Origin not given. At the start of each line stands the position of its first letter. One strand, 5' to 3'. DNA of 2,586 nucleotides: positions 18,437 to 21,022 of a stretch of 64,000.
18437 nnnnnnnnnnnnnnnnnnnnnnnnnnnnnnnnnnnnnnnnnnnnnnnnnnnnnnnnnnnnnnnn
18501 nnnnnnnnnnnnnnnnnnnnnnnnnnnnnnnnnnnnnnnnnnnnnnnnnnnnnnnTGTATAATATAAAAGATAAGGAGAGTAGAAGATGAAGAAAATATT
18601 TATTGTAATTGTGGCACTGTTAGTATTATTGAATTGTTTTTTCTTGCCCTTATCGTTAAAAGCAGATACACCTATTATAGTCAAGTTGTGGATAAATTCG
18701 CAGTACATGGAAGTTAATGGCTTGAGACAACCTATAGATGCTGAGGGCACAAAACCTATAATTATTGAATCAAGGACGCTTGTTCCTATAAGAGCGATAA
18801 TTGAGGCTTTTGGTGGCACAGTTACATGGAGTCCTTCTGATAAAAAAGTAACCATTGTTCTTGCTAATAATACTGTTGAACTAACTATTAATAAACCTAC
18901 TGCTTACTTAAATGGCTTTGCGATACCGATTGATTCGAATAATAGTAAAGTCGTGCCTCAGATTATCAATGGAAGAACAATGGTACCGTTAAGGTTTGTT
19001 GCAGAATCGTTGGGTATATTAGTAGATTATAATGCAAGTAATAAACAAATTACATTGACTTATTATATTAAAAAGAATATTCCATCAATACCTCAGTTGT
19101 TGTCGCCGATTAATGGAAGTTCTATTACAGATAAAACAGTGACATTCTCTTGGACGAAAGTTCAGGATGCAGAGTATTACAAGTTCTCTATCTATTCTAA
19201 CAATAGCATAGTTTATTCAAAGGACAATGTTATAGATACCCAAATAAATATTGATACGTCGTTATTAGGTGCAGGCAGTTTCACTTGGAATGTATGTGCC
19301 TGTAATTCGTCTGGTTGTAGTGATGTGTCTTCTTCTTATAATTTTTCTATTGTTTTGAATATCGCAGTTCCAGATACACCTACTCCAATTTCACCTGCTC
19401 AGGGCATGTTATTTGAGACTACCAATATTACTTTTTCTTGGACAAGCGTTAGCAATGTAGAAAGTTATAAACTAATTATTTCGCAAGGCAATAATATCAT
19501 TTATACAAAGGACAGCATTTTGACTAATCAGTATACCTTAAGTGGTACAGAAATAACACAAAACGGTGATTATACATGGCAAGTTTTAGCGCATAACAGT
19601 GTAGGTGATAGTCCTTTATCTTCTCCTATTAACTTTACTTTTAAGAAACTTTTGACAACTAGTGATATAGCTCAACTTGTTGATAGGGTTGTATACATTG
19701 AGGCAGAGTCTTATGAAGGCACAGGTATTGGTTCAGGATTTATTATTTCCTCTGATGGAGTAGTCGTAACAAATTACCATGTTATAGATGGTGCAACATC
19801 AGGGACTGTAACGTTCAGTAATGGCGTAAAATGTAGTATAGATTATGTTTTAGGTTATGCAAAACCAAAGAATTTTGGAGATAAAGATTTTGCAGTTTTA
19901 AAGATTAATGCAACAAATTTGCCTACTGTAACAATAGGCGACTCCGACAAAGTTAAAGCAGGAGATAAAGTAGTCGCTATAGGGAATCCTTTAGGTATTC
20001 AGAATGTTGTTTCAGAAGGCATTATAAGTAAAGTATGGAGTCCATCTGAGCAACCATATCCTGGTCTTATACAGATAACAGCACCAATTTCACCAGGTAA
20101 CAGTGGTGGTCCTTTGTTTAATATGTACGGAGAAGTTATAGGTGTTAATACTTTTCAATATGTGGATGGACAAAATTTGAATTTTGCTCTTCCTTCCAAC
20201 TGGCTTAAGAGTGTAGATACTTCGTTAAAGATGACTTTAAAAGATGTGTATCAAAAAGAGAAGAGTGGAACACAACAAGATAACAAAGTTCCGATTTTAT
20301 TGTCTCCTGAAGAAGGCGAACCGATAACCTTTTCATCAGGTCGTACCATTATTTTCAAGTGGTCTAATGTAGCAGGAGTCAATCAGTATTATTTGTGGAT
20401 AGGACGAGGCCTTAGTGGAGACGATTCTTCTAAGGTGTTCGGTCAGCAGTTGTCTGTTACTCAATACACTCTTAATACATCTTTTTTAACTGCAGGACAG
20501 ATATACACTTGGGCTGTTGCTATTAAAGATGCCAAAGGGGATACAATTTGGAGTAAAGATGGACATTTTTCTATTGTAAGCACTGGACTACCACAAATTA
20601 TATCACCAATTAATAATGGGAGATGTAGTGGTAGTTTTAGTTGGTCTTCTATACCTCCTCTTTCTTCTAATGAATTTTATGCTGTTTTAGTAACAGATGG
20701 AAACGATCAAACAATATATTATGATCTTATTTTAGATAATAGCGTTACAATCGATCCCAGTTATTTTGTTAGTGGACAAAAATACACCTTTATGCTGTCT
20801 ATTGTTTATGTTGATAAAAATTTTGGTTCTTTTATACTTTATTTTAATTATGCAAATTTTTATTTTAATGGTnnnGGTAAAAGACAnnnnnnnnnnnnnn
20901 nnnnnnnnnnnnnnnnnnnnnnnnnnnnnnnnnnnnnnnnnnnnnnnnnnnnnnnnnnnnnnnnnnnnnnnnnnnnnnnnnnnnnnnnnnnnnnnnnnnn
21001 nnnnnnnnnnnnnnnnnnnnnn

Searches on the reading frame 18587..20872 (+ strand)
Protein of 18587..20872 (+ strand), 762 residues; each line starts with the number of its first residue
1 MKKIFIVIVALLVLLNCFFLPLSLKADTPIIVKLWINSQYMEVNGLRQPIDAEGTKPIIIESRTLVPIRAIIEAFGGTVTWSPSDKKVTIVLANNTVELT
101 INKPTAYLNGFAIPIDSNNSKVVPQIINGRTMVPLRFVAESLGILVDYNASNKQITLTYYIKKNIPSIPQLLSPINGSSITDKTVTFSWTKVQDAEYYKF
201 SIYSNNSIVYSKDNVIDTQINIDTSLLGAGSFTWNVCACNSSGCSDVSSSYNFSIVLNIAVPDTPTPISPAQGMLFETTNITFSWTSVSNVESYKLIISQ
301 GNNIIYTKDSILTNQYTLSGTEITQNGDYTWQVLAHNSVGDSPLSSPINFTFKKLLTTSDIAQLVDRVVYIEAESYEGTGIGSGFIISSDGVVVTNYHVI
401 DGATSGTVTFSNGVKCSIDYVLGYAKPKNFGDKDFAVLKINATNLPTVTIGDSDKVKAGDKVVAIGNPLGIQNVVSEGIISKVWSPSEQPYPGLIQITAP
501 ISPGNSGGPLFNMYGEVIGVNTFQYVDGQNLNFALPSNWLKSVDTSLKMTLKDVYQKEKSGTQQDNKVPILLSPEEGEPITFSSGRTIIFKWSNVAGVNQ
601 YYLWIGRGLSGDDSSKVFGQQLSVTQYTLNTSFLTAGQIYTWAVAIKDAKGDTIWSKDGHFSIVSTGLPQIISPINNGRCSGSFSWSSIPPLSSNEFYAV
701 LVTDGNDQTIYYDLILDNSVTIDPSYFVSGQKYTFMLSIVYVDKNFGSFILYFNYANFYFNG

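Call 13: search_protein_families(library=pfam, proteins=[window:18587-20872:+], max_evalue=0.001)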
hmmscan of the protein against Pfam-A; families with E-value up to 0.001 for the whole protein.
window:18587-20872:+ (762 aa): 6 families
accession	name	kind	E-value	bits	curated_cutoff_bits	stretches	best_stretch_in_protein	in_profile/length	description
PF13365.12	Trypsin_2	-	1e-31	111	27.6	1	382-520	1-144/144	Trypsin-like peptidase domain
PF07833.16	Cu_amine_oxidN1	-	9.7e-30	103.1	24.2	1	55-156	11-107/108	Copper amine oxidase N-terminal domain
PF00089.32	Trypsin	-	2.2e-13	51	20.6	1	381-534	26-210/220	Trypsin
PF00041.27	fn3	-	9.3e-07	29.4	25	1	278-350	13-83/84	Fibronectin type III domain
PF25788.1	Ig_Rha78A_N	-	1e-05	26.1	27.4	0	274-351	13-100/105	Rha78A-like, N-terminal immunoglobulin domain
PF10459.15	Peptidase_S46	-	0.00089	18.5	22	0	500-522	629-651/698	Peptidase S46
